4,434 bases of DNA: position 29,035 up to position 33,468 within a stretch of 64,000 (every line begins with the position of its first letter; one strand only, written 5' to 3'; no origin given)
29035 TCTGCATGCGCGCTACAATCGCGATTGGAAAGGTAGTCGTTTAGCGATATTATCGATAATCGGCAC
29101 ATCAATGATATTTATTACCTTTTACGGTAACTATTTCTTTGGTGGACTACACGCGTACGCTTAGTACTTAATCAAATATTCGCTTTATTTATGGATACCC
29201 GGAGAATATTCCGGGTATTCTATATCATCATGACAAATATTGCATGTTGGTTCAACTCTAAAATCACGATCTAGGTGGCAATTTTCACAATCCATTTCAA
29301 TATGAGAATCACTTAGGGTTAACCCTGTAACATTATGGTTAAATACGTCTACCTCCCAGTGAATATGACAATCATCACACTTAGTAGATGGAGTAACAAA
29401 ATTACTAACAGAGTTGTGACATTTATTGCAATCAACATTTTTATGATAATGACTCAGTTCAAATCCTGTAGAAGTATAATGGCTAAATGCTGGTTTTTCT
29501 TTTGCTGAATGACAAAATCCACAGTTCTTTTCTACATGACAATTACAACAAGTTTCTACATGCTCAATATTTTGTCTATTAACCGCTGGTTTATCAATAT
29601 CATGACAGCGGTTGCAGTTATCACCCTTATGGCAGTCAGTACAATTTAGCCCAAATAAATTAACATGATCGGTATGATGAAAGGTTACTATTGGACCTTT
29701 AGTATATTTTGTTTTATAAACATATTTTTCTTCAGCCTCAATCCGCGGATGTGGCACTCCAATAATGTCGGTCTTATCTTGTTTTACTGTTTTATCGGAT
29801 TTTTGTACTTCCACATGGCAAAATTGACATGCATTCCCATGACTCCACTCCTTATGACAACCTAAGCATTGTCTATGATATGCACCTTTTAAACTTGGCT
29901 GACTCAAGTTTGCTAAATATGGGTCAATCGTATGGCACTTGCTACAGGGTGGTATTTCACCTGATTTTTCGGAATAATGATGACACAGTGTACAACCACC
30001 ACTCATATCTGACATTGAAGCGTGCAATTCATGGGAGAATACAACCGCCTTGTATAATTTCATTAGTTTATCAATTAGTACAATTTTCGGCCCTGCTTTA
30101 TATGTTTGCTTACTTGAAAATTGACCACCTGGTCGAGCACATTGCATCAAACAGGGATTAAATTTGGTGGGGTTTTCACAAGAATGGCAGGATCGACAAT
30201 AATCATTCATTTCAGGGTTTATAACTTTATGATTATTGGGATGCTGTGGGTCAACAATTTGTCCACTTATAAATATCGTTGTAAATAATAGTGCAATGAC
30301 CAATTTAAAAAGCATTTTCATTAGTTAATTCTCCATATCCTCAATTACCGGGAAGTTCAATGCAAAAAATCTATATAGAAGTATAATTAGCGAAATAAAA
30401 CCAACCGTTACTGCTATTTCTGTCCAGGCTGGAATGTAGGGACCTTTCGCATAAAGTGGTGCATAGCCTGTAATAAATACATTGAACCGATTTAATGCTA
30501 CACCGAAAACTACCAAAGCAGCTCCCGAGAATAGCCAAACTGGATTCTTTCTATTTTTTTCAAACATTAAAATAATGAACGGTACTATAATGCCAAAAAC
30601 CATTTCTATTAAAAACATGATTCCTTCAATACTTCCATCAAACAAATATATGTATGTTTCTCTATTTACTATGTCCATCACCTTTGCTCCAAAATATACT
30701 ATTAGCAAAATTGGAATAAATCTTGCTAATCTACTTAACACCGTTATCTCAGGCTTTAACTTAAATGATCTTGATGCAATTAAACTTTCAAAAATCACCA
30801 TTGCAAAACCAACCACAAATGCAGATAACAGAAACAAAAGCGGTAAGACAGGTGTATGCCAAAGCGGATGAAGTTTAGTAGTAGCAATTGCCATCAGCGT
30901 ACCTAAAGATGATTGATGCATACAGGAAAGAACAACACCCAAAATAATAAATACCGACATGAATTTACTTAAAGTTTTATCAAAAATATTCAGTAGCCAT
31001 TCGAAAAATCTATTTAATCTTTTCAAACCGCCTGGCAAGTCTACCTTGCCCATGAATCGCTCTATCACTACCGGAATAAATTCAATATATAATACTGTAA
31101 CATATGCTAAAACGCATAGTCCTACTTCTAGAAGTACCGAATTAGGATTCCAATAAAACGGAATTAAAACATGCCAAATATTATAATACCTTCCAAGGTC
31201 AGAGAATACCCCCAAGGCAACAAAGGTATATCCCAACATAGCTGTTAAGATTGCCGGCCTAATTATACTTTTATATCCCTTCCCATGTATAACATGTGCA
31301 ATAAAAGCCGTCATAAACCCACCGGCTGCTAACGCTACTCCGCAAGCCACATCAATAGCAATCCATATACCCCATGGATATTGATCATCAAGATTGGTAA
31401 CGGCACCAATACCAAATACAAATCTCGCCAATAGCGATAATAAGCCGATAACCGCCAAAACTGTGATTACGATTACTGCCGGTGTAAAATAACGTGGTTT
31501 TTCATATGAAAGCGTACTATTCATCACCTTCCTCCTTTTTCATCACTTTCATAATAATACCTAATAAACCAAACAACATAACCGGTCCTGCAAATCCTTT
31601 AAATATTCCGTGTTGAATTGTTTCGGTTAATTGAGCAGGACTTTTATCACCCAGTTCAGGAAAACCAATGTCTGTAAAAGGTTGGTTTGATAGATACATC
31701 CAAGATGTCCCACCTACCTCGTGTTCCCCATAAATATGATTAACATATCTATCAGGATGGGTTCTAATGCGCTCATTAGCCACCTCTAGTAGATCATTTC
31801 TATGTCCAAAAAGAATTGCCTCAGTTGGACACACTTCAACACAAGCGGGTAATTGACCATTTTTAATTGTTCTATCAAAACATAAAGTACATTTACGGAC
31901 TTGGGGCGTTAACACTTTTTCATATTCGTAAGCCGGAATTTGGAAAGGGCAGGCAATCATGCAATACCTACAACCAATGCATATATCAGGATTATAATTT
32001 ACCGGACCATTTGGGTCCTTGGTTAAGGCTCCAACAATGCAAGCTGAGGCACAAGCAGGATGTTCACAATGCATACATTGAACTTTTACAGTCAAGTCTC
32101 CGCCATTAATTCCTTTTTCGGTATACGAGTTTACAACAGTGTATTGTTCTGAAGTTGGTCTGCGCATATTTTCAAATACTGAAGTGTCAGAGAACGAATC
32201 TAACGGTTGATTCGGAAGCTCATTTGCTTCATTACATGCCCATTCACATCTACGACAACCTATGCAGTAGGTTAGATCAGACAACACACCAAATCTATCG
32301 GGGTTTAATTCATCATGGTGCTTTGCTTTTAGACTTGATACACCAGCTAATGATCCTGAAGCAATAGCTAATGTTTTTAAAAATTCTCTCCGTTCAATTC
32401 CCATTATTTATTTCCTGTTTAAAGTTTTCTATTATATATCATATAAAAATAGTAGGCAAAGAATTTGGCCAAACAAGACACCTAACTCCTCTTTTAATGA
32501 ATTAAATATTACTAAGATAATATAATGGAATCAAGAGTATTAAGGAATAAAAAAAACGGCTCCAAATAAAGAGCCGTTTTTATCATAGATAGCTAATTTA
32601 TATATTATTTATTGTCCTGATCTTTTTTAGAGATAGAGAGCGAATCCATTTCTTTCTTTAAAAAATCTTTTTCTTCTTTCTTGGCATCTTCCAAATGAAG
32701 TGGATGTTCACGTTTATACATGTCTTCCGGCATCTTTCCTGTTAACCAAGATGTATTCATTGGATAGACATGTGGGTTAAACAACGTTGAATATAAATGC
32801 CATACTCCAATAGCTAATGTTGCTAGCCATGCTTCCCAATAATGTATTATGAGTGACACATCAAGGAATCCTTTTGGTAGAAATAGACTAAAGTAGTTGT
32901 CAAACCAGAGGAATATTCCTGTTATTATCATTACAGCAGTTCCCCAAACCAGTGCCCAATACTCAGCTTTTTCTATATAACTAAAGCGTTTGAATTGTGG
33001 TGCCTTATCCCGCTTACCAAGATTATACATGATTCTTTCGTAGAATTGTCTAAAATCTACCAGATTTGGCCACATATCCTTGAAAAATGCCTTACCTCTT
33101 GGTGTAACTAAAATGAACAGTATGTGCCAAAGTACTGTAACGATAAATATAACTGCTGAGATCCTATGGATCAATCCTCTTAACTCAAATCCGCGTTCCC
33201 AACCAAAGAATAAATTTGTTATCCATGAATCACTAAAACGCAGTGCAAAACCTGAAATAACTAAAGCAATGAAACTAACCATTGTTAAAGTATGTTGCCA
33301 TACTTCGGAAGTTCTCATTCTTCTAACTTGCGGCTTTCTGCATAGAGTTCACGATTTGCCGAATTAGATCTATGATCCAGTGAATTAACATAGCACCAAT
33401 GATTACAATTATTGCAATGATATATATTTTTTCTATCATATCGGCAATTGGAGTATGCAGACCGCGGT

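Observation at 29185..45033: Roughly 16-kb multiheme-cytochrome island: a candidate inner-membrane-to-surface electron conduit in a non-proteobacterial background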

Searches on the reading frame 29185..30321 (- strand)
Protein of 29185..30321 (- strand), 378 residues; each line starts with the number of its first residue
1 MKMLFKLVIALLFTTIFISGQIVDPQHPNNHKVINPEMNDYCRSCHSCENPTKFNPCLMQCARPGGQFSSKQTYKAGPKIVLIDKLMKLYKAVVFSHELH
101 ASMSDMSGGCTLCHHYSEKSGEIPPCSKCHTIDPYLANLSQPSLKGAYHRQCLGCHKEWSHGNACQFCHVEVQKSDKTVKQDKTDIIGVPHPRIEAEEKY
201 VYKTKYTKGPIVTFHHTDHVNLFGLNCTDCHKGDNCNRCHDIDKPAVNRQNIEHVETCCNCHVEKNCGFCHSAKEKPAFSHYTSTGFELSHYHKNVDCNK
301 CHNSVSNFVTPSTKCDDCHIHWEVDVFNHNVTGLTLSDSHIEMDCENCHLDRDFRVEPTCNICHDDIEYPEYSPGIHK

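Call 5: search_protein_families(library=pfam, proteins=[window:29185-30321:-], max_evalue=0.01)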
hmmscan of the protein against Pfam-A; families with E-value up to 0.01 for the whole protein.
window:29185-30321:- (378 aa): 2 families
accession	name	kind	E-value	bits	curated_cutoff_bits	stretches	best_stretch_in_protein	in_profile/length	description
PF02085.21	Cytochrom_CIII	-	9e-15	55.3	22.9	1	87-165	15-91/101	Class III cytochrome C family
PF14522.11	Cytochrome_C7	-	2e-07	31.2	24.8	1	264-319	13-66/67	Cytochrome c7 and related cytochrome c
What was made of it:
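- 29185..30321 (-): 13-heme periplasmic cytochrome with an HmcA/c3-like domain. Pfam Cytochrom_CIII 9e-15 (call 5).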

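Call 21: search_protein_families(library=ncbifam, proteins=[window:29185-30321:-], max_evalue=0.01)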
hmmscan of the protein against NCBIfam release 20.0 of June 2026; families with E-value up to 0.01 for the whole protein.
window:29185-30321:- (378 aa): 4 families
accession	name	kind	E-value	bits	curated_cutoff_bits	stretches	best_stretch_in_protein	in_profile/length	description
NF045713.1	CxxCH_16_HmcA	equivalog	6.1e-13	48.2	400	1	78-170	446-539/541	sulfate respiration complex hexadecaheme cytochrome HmcA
NF045722.1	c3_cytochr_TmcA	equivalog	1.4e-10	41.1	114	1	91-170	42-125/125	acidic tetraheme cytochrome c3 TmcA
NF045784.1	9HemeCytC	equivalog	7.2e-09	35.4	640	1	108-171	254-321/328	nine-heme cytochrome c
TIGR04257.1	nanowire_3heme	domain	0.0086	16.2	40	0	312-364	23-74/75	c(7)-type cytochrome triheme domain-containing protein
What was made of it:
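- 29185..30321 (-): NCBIfam HmcA 6e-13, partial match (call 21).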

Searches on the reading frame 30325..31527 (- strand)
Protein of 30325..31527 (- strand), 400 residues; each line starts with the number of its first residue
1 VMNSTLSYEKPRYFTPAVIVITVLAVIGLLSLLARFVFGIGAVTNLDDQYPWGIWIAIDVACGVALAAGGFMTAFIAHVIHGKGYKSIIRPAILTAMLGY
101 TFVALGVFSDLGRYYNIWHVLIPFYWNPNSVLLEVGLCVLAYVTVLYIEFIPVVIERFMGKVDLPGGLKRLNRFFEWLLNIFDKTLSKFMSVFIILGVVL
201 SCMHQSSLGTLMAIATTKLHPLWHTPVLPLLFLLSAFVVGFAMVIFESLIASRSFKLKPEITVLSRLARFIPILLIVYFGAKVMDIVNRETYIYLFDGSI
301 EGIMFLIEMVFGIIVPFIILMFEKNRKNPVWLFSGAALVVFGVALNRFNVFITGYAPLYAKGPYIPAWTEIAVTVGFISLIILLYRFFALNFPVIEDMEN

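Call 5: search_protein_families(library=pfam, proteins=[window:30325-31527:-], max_evalue=0.01)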
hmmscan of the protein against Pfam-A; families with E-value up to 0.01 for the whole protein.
window:30325-31527:- (400 aa): 1 family
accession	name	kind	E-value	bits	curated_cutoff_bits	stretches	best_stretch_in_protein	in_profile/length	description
PF03916.19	NrfD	-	4.9e-28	99.1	25.8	1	43-356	2-310/313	Polysulphide reductase, NrfD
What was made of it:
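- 30325..31527 (-): NrfD-type integral membrane quinone-interacting subunit. Pfam NrfD 4.9e-28, covering the full length (call 5).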

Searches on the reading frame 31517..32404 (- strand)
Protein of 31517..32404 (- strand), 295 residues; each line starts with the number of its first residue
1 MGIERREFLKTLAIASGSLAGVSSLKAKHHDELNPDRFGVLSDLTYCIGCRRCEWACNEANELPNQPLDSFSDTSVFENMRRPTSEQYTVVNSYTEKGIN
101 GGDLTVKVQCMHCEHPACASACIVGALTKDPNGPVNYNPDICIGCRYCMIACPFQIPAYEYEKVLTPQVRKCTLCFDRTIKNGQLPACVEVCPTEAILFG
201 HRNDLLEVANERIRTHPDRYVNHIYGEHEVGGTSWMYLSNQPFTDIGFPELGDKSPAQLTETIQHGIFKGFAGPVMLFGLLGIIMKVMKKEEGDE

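Call 5: search_protein_families(library=pfam, proteins=[window:31517-32404:-], max_evalue=0.01)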
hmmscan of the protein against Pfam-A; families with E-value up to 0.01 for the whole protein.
window:31517-32404:- (295 aa): 11 families
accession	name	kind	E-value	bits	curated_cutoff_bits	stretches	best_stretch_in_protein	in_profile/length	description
PF13247.11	Fer4_11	-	2.7e-20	72.9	26.2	1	108-202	8-100/100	4Fe-4S dicluster domain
PF12838.12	Fer4_7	-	1.4e-11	45.1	27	2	109-156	1-52/52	4Fe-4S dicluster domain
PF13187.11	Fer4_9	-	8e-11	42.2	27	2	142-197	2-52/52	4Fe-4S dicluster domain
PF13237.11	Fer4_10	-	9.7e-09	35.5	25.5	1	135-193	2-53/53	4Fe-4S dicluster domain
PF12837.12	Fer4_6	-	1.2e-08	34.9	25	2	135-156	2-23/24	4Fe-4S binding domain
PF12797.12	Fer4_2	-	1.8e-07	31.1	24.5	2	137-154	5-22/22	4Fe-4S binding domain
PF00037.32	Fer4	-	2.8e-07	30.5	21.1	1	136-155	2-21/24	4Fe-4S binding domain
PF13484.11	Fer4_16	-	2.3e-05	25.5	30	0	187-200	7-20/66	4Fe-4S double cluster binding domain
PF14697.11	Fer4_21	-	8.5e-05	23.1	35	1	109-154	7-53/59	4Fe-4S dicluster domain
PF12798.12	Fer4_3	-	0.00011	23.2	27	0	142-156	1-15/15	4Fe-4S binding domain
PF13183.11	Fer4_8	-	0.001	20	27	0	44-60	2-18/68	4Fe-4S dicluster domain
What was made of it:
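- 31517..32404 (-): Tat-exported NrfC-type 4Fe-4S protein. Pfam Fer4_11 2.7e-20 (call 5).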

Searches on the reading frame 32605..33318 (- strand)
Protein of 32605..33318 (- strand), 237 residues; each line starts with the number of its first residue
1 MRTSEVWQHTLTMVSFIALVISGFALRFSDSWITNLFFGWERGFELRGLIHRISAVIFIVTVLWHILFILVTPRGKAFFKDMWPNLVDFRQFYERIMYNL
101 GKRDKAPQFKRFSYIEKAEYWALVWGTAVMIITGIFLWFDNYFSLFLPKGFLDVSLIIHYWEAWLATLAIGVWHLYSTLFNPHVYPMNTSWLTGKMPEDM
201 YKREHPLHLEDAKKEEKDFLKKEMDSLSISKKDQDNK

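Call 5: search_protein_families(library=pfam, proteins=[window:32605-33318:-], max_evalue=0.01)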
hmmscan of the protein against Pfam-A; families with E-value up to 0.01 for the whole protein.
window:32605-33318:- (237 aa): 2 families
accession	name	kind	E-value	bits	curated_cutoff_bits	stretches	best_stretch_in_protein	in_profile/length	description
PF01292.26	Ni_hydr_CYTB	-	7.4e-15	55.6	30.1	1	8-183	9-167/179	Prokaryotic cytochrome b561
PF14358.11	DUF4405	-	5.3e-05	24.1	26.7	1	9-68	3-64/66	Domain of unknown function (DUF4405)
